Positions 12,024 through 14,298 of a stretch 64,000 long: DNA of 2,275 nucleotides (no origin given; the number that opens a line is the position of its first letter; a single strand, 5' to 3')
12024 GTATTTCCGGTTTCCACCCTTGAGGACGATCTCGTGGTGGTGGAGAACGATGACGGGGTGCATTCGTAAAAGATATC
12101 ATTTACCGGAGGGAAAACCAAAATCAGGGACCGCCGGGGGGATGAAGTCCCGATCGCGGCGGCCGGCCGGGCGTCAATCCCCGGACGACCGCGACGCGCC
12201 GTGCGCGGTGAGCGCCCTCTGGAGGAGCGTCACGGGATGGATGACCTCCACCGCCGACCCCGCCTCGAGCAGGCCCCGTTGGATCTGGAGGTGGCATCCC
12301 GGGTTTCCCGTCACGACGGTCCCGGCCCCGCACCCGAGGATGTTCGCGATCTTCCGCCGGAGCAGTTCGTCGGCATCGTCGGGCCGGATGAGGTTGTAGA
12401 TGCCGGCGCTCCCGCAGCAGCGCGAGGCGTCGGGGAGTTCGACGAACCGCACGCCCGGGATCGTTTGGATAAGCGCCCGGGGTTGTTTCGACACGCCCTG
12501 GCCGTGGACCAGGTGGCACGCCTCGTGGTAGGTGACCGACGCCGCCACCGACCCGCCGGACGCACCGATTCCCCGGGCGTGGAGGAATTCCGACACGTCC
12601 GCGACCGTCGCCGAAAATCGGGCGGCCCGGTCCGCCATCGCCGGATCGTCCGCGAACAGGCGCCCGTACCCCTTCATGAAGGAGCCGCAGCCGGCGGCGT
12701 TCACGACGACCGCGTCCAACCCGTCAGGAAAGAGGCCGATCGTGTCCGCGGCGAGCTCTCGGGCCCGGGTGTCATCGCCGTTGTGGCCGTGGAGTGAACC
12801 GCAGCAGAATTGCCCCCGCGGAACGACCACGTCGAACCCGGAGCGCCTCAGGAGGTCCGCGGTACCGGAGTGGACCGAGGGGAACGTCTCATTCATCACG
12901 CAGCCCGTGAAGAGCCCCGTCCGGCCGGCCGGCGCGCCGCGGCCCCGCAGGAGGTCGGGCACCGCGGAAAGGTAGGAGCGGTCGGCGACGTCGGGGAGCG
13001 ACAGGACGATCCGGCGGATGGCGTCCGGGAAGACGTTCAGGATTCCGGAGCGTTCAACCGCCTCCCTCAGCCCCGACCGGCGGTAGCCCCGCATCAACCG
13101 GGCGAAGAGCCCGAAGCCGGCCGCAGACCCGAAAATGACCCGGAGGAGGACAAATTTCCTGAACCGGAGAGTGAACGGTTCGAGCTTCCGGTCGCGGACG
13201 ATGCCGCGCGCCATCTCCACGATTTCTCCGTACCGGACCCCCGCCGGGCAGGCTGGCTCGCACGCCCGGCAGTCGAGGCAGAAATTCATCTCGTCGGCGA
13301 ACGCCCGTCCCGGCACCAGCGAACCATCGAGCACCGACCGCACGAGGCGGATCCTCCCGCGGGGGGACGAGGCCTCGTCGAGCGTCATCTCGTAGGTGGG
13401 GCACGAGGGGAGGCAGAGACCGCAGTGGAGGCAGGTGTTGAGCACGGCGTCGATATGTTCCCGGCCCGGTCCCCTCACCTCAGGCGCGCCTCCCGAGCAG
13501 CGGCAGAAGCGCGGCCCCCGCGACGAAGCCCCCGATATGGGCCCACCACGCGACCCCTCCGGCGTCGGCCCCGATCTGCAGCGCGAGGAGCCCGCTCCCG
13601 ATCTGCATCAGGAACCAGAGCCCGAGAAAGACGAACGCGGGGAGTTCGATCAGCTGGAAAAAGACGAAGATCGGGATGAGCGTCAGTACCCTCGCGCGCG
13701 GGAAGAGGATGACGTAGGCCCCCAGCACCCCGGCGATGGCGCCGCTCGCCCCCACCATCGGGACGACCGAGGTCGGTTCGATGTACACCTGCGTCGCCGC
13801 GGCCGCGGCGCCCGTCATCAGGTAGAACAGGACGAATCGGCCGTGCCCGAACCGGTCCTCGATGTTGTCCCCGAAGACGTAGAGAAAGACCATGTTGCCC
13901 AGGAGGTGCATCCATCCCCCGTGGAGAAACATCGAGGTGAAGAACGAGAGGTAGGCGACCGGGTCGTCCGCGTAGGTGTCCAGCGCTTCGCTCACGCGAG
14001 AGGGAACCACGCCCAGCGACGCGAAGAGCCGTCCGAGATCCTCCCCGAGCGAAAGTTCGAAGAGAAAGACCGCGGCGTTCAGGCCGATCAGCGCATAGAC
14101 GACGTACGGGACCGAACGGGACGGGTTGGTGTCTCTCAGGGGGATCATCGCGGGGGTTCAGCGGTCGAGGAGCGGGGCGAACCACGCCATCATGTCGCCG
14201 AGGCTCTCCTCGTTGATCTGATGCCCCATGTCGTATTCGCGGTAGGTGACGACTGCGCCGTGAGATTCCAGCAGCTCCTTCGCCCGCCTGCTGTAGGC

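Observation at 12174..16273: Split glycolate-oxidase-like operon: glcD - esterase - rhomboid protease - glcF, with no glcE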

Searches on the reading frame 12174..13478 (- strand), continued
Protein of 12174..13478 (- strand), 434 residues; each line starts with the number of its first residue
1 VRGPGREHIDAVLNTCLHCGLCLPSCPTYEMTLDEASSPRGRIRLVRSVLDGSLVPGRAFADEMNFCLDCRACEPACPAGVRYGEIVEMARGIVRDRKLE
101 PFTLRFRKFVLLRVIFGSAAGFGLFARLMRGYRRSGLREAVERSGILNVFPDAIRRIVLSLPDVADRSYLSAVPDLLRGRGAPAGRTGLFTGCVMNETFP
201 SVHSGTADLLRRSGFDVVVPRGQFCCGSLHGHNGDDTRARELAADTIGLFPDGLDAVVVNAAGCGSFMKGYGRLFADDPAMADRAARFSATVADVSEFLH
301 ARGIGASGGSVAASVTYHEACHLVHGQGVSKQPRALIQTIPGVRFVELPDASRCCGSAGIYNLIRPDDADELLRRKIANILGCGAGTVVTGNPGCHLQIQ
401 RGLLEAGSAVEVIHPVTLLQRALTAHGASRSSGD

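Call 16: find_related_loci(query=A1, collection=genome_contigs, flank=8000)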
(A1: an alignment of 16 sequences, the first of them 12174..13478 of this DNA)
Query A1 (434 aa) in genome_contigs; peptide patterns used: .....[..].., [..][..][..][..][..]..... (x = any residue, [..] = any of these).
600 stretches matched a pattern (row limit reached: there are more); 543 encode a relative of the query (tblastn E <= 1e-3); the best 80 are kept; 80 distinct loci.
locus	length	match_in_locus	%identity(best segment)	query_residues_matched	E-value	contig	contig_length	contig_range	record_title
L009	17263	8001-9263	69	3-422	0e+0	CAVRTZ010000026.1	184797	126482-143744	MAG: uncultured Ignavibacteria bacterium isolate MFD02809.bin.2.75 genome assembly, contig: contig_74185, whole genome s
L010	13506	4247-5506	66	3-422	0e+0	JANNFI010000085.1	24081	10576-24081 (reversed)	MAG: Ignavibacteria bacterium isolate OTE_75_metabat_310 OTE_75_k141_4054437, whole genome shotgun sequence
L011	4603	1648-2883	64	8-420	7e-179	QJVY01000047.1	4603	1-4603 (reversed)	MAG: Ignavibacteria bacterium isolate SZUA-254 scaffold_70510, whole genome shotgun sequence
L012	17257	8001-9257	52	6-423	1e-152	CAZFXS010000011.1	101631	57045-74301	MAG TPA_asm: uncultured Chlorobiaceae bacterium isolate SRP237561_co1_246 genome assembly, contig: NODE_261_length_10163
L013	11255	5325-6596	48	1-424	7e-143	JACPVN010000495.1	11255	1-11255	MAG: Ignavibacteriae bacterium isolate NC_groundwater_786_Ag_S2p5_43_5 JBCH_GD18_4_SO25_S179_scaffold_749000, whole geno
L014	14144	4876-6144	47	1-422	1e-138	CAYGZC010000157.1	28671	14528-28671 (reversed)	MAG TPA_asm: uncultured Chlorobiaceae bacterium isolate ERP119294_co2_80 genome assembly, contig: k141_28715, whole geno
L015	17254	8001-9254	49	8-424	4e-138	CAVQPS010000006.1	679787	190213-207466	MAG: uncultured Ignavibacteriales bacterium isolate MFD01476.bin.1.135 genome assembly, contig: contig_28575, whole geno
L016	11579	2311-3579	51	1-422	1e-137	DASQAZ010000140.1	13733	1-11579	MAG TPA_asm: Bacteroidota bacterium isolate SMAG_U11658 k141_2159490, whole genome shotgun sequence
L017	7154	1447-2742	48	3-423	2e-136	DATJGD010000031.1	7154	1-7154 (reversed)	MAG TPA_asm: Bacteroidota bacterium isolate SMAG_U15477 k141_10370893, whole genome shotgun sequence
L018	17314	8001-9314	48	9-430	6e-134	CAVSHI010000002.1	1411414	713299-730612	MAG: Ignavibacteriota bacterium isolate MFD01476.bin.1.124 genome assembly, contig: contig_213, whole genome shotgun seq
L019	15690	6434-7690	46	6-422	7e-132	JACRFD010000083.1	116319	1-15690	MAG: Ignavibacteriales bacterium isolate NC_groundwater_1716_Pr3_B-0.1um_38_18 SR-2_scaffold_141_3569298, whole genome s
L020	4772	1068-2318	45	7-422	3e-130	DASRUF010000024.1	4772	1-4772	MAG TPA_asm: Bacteroidota bacterium isolate SMAG_U7915 k141_3682265, whole genome shotgun sequence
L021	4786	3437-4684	47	13-422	2e-125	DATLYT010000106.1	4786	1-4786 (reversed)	MAG TPA_asm: Bacteroidota bacterium isolate SMAG_U13279 k141_524704, whole genome shotgun sequence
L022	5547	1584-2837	47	12-425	1e-124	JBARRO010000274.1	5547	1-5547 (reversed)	MAG: Bacteroidota bacterium isolate MFD13499_ilm_asm_bin40 k127_311010, whole genome shotgun sequence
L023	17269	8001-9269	48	1-422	2e-126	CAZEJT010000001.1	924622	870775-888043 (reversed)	MAG TPA_asm: uncultured Chlorobiaceae bacterium isolate SRP273308_co1_412 genome assembly, contig: NODE_1_length_924622_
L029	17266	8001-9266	49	9-429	9e-140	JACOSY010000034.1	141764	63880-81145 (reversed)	MAG: Ignavibacteria bacterium isolate NC_groundwater_30_Pr7_B-0.1um_51_131 FFV18_Bp1_scaffold_452853, whole genome shotg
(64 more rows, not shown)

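Call 32: search_solved_structures(query=window:12174-13478:-, max_evalue=0.001)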
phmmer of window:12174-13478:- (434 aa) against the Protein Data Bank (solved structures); distinct sequences matched with E-value up to 0.001: 7.
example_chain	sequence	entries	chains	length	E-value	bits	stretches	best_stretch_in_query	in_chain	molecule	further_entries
8rvv_B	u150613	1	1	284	4.4e-11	45.5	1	189-407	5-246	H(2):CoB-CoM heterodisulfide,ferredoxin reductase subunit B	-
8rvu_b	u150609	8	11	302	5.6e-11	45.1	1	189-407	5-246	H(2):CoB-CoM heterodisulfide,ferredoxin reductase subunit B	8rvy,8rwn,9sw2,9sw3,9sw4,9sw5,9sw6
9sfi_C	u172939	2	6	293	8.9e-11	44.5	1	189-408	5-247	H(2)/formate:CoB-CoM heterodisulfide,ferredoxin reductase subunit B2 | Heterodisulfide reductase subunit B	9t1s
5odc_B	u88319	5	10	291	8.1e-09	38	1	189-407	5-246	Heterodisulfide reductase, subunit B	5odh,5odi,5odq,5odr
8rja_F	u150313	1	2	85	0.00016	23.8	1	13-86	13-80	NAD(P)H-quinone oxidoreductase subunit I, chloroplastic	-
9sfi_E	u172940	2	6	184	0.00018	23.7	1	4-96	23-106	H(2)/formate:CoB-CoM heterodisulfide,ferredoxin reductase subunit C2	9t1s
5odc_C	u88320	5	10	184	0.00071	21.7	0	7-96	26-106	Heterodisulfide reductase, subunit C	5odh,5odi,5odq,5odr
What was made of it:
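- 12174..13478 (-): glcF-like Fe-S subunit (434 aa): 2x[4Fe-4S] ferredoxin motifs plus 2 CCG domains. The only solved relatives are HdrB (call 32).
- Tried and rejected: Only distant HdrB hits, so there is no structural model of a GlcD-GlcF complex (call 32).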

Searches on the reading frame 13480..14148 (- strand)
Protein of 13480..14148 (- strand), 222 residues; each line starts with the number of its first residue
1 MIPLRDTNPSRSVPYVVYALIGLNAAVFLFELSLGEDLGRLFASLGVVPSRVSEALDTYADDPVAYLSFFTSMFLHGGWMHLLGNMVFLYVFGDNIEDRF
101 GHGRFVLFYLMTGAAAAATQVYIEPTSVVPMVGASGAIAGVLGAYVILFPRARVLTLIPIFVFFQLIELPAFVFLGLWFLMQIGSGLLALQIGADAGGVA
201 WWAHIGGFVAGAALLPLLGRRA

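Call 3: search_protein_families(library=pfam, proteins=[window:13480-14148:-])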
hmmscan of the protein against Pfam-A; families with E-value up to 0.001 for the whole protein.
window:13480-14148:- (222 aa): 1 family
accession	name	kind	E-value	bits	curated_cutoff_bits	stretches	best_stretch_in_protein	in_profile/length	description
PF01694.28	Rhomboid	-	4.5e-36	124.6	22.6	1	67-220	5-142/143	Rhomboid domain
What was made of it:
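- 13480..14148 (-): Rhomboid-family intramembrane serine protease (222 aa), catalytic residues intact. PF01694, 124.6 bits (call 3).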

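Call 4: search_protein_families(library=ncbifam, proteins=[window:13480-14148:-])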
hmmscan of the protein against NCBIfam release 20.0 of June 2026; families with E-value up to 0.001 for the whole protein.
window:13480-14148:- (222 aa): 3 families
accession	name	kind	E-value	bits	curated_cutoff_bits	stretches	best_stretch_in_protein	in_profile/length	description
TIGR03902.1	rhom_GG_sort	equivalog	8.2e-06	25.8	84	1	69-214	19-152/154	rhombosortase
TIGR04239.1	rhombo_GlpG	equivalog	0.00046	20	250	1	64-211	133-261/271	rhomboid family intramembrane serine protease GlpG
NF046088.1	anchor_EppA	equivalog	0.00059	20.2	90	0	106-138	11-42/58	EPS-associated small membrane protein EppA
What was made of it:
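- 13480..14148 (-): It does not reach the GlpG or rhombosortase equivalog cut-offs (call 4).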

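Call 27: find_related_loci(query=A3, collection=metagenome_contigs, flank=6000)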
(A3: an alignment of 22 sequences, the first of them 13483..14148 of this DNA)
Query A3 (222 aa) in metagenome_contigs; peptide patterns used: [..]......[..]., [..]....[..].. (x = any residue, [..] = any of these).
600 stretches matched a pattern (row limit reached: there are more); 594 encode a relative of the query (tblastn E <= 1e-3); the best 80 are kept; 80 distinct loci.
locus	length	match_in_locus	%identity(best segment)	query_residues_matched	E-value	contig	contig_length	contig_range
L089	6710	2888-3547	55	1-221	3e-79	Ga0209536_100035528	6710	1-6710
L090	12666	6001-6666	53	1-222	8e-74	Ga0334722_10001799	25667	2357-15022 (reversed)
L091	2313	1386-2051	55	1-221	1e-74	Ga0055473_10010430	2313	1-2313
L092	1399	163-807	59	1-215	4e-77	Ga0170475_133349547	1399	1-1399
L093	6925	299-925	56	1-211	1e-72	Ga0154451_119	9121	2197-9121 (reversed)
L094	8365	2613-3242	56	1-211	8e-72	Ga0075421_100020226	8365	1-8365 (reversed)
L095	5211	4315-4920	53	1-211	2e-70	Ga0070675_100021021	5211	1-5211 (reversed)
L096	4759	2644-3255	56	1-212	2e-70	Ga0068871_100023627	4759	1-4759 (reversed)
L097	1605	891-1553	51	1-218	2e-73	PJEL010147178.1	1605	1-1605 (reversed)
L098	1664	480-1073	56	1-211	3e-73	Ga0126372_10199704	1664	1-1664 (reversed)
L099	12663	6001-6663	53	1-221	2e-69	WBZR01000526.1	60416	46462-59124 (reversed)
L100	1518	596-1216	56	1-212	7e-73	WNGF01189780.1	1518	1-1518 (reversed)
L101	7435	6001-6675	48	1-222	2e-68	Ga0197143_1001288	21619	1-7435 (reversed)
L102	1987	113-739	55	1-208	2e-70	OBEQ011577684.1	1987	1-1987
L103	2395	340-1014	52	1-222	2e-69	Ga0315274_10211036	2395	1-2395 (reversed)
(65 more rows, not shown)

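Call 49: search_solved_structures(query=window:13480-14148:-, max_evalue=0.001)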
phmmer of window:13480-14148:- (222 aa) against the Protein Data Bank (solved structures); distinct sequences matched with E-value up to 0.001: 2.
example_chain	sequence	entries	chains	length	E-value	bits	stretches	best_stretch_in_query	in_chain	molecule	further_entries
9xy4_A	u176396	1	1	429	0.00043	23.2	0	63-175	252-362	Inactive rhomboid protein 1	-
9q7y_A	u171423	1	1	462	0.00046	23.1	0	63-175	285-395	Inactive rhomboid protein 1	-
